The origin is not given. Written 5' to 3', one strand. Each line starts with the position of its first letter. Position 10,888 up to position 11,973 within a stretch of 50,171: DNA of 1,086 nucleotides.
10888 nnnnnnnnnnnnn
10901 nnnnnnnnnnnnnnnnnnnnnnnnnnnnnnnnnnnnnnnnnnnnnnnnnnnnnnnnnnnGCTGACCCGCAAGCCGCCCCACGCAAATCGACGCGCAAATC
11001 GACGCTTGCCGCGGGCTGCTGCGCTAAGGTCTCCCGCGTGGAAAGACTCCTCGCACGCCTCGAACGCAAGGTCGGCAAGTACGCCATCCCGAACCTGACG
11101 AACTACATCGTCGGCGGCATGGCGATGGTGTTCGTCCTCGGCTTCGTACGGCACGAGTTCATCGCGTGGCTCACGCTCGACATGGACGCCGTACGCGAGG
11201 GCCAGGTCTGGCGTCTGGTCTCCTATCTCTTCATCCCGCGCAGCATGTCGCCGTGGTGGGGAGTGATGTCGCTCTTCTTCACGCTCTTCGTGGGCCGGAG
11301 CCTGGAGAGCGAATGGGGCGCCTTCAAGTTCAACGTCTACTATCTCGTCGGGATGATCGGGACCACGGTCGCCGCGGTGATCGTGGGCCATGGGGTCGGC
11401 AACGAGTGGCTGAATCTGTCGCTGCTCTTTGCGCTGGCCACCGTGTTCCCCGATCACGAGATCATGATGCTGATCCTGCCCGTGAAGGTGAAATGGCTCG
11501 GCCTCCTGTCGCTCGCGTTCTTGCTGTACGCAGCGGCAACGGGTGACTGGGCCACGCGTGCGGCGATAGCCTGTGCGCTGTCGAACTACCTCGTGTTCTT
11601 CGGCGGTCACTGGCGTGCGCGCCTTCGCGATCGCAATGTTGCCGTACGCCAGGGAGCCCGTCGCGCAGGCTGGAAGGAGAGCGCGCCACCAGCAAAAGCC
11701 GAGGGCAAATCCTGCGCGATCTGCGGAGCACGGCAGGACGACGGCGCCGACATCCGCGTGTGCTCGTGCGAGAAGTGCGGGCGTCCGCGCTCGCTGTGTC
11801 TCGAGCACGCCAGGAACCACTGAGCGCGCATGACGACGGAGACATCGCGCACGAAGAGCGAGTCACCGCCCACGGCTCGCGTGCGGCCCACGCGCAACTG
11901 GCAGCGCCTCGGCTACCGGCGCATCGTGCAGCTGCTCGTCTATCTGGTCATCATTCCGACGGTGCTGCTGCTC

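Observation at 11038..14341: Catalytically dead-looking rhomboid homolog with zinc ribbon, upstream of an intramembrane-sensing HK/RR pair and DUF3293-like genes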

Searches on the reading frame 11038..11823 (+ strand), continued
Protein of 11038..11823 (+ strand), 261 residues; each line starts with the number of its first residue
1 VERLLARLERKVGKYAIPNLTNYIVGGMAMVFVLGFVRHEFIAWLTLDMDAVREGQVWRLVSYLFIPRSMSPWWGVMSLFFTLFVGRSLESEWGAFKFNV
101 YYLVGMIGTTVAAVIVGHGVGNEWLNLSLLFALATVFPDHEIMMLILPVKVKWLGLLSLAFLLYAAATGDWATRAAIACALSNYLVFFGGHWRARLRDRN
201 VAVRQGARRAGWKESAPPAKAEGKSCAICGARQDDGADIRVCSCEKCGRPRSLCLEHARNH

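Call 48: search_solved_structures(query=A3, max_evalue=1, show_alignments=5)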
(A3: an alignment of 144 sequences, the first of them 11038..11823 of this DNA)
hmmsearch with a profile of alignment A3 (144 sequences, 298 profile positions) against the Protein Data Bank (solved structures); distinct sequences matched with E-value up to 1: 26.
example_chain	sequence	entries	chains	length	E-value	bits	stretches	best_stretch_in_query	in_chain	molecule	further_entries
2nr9_A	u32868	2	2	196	0.0001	24.6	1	37-128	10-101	Protein glpG homolog | Rhomboid protease glpG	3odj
6vj8_A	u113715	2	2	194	0.0017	20.5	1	38-127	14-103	Rhomboid family intramembrane serine protease GlpG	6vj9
4njn_A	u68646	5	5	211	0.0024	20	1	38-127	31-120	Rhomboid protease GlpG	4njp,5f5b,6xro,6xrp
5f5d_A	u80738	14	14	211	0.0028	19.8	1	38-127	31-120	Rhomboid protease GlpG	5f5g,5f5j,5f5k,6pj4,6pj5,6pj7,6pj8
5mtf_A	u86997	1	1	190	0.0028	19.8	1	38-127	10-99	Rhomboid protease GlpG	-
3b45_A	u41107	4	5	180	0.0029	19.7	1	39-127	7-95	glpG | RHOMBOID PROTEASE GLPG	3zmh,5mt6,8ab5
2xow_A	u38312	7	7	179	0.0029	19.7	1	39-127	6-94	RHOMBOID PROTEASE GLPG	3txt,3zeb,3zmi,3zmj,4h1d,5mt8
2xov_A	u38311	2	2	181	0.003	19.7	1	39-127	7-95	RHOMBOID PROTEASE GLPG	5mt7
3zot_A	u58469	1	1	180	0.003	19.7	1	39-127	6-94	RHOMBOID PROTEASE GLPG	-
4qnz_A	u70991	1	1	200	0.003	19.7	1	38-127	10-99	Rhomboid protease GlpG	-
2ic8_A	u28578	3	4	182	0.003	19.7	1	39-127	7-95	Protein glpG | Rhomboid protease glpG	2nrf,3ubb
2irv_A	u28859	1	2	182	0.003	19.7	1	39-127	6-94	Protein glpG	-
2o7l_A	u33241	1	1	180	0.003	19.7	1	39-127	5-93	Protein glpG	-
4qo0_A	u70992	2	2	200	0.0031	19.7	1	38-127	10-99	Rhomboid protease GlpG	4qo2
2xtu_A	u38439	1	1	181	0.0033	19.6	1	39-127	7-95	RHOMBOID PROTEASE GLPG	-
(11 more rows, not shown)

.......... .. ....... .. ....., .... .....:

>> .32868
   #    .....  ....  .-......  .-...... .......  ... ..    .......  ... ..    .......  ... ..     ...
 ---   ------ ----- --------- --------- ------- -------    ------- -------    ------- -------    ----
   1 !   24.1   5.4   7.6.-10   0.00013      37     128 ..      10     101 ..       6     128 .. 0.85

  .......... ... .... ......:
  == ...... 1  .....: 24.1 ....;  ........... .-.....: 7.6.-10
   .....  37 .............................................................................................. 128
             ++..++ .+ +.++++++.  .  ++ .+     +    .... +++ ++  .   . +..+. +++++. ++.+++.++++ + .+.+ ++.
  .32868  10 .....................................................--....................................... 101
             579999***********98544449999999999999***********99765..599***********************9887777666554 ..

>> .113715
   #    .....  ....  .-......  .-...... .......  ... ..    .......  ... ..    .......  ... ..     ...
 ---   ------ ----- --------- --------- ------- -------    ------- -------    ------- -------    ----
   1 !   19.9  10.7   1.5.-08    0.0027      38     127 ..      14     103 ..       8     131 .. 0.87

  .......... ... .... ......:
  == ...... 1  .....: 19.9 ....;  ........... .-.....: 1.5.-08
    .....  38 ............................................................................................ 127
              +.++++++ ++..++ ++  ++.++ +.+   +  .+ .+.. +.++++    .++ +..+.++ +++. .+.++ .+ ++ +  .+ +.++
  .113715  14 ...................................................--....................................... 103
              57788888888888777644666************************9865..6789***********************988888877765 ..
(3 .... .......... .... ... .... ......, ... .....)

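Call 60: fold_search(model_id=the predicted structure, library=pdb)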
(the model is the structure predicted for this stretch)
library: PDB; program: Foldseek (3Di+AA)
matches with E <= 10: 166; with E <= 0.001: 14
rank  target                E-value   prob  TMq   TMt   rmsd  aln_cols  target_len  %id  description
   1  6pjq_A                2.4e-04  1.00  0.46  0.65   5.2       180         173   19  Time-resolved structural snapshot of proteolysis by GlpG inside the membrane (released 2019-11-27)
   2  3txt                  3.3e-04  1.00  0.45  0.63   5.1       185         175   18  Crystal structure of GlpG in complex with inhibitor DFP (released 2011-12-07)
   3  6pj4_A                4.7e-04  1.00  0.47  0.64   5.2       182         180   18  Time-resolved structural snapshot of proteolysis by GlpG inside the membrane (released 2019-10-02)
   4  2irv_A                4.7e-04  1.00  0.46  0.64   5.1       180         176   18  Crystal structure of GlpG, a rhomboid intramembrane serine protease (released 2006-10-31)
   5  6pju_A                5.0e-04  1.00  0.46  0.65   5.2       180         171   19  Time-resolved structural snapshot of proteolysis by GlpG inside the membrane (released 2019-11-27)
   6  6pj5_A                6.6e-04  1.00  0.49  0.68   5.0       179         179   16  Time-resolved structural snapshot of proteolysis by GlpG inside the membrane (released 2019-10-02)
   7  3zot                  6.9e-04  1.00  0.42  0.58   5.2       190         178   18  Structure of E.coli rhomboid protease GlpG in complex with monobactam L29 (data set 2) (released 2013-05-22)
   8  2nr9                  7.3e-04  1.00  0.48  0.62   6.2       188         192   16  Crystal structure of GlpG, Rhomboid Peptidase from Haemophilus influenzae (released 2006-11-14)
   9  2irv_B                7.3e-04  1.00  0.46  0.64   5.2       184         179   17  Crystal structure of GlpG, a rhomboid intramembrane serine protease (released 2006-10-31)
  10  5f5k_A                8.2e-04  1.00  0.49  0.68   4.9       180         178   17  E.Coli GlpG Y205F mutant complexed with aldehyde inhibitor in DMPC/CHAPSO bicelle (released 2016-02-10)
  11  2xow                  8.7e-04  1.00  0.46  0.63   5.5       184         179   18  Structure of GlpG in complex with a mechanism-based isocoumarin inhibitor (released 2010-10-13)
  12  4h1d                  9.2e-04  1.00  0.47  0.66   4.6       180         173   16  Cocrystal structure of GlpG and DFP (released 2013-05-01)
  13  6pj7_A                9.7e-04  1.00  0.49  0.68   4.8       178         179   16  Time-resolved structural snapshot of proteolysis by GlpG inside the membrane (released 2019-10-02)
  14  2o7l                  9.7e-04  1.00  0.45  0.62   5.2       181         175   17  The open-cap conformation of GlpG (released 2006-12-26)
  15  5f5d                  1.0e-03  1.00  0.44  0.62   5.1       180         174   19  Crystal structures and Inhibition kinetics reveal a two-state catalytic mechanism with drug design implications for rhom (released 2016-02-24)
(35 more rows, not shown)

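Call 72: find_related_loci(query=A4, collection=metagenome_contigs, flank=5000)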
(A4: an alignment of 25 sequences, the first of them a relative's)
Query A4 (284 aa) in metagenome_contigs; peptide patterns used: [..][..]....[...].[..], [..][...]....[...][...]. (x = any residue, [..] = any of these).
600 stretches matched a pattern (row limit reached: there are more); 573 encode a relative of the query (tblastn E <= 1e-3); the best 80 are kept; 80 distinct loci.
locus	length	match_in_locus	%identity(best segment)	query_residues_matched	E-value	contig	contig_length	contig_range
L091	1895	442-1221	46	19-283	3e-77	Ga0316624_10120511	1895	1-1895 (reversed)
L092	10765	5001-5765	47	25-283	6e-72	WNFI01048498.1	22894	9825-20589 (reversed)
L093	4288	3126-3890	46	24-283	7e-71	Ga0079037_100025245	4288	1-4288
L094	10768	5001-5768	45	26-284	2e-70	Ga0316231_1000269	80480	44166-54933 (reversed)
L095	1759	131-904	44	24-284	2e-73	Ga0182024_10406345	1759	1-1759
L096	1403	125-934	46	24-283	1e-74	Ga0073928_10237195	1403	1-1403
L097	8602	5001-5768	45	24-284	3e-70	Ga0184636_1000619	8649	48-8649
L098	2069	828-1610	44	19-284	4e-72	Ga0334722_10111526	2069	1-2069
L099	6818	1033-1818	45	21-283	4e-69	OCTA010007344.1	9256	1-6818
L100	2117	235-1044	43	12-283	2e-70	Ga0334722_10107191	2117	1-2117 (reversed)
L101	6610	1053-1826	43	23-283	2e-68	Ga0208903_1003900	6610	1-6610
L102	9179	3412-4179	45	24-283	3e-68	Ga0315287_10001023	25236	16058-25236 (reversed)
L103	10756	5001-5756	44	29-284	2e-68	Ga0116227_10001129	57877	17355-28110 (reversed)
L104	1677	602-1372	42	24-283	4e-71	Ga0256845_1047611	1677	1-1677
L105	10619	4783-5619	43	4-283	2e-67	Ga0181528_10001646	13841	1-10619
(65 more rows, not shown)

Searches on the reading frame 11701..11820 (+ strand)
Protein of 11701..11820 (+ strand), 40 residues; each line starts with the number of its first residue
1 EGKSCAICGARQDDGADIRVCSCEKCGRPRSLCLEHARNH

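Call 43: search_protein_families(library=pfam, proteins=[window:11701-11820:+], max_evalue=10)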
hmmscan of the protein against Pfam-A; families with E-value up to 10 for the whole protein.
seq(40 aa): 3 families
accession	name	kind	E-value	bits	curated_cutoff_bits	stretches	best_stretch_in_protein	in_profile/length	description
PF14446.12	Prok-RING_1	-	0.027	14.9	29.1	1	2-29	4-29/54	Prokaryotic RING finger family 1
PF22908.2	PHD_NSD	-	0.095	13.5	23.9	1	3-28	3-30/57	Histone-lysine N-methyltransferase NSD-like, PHD zinc finger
PF02565.21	RecO_C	-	0.16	12.1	22.1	1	3-34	69-105/157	Recombination protein O C terminal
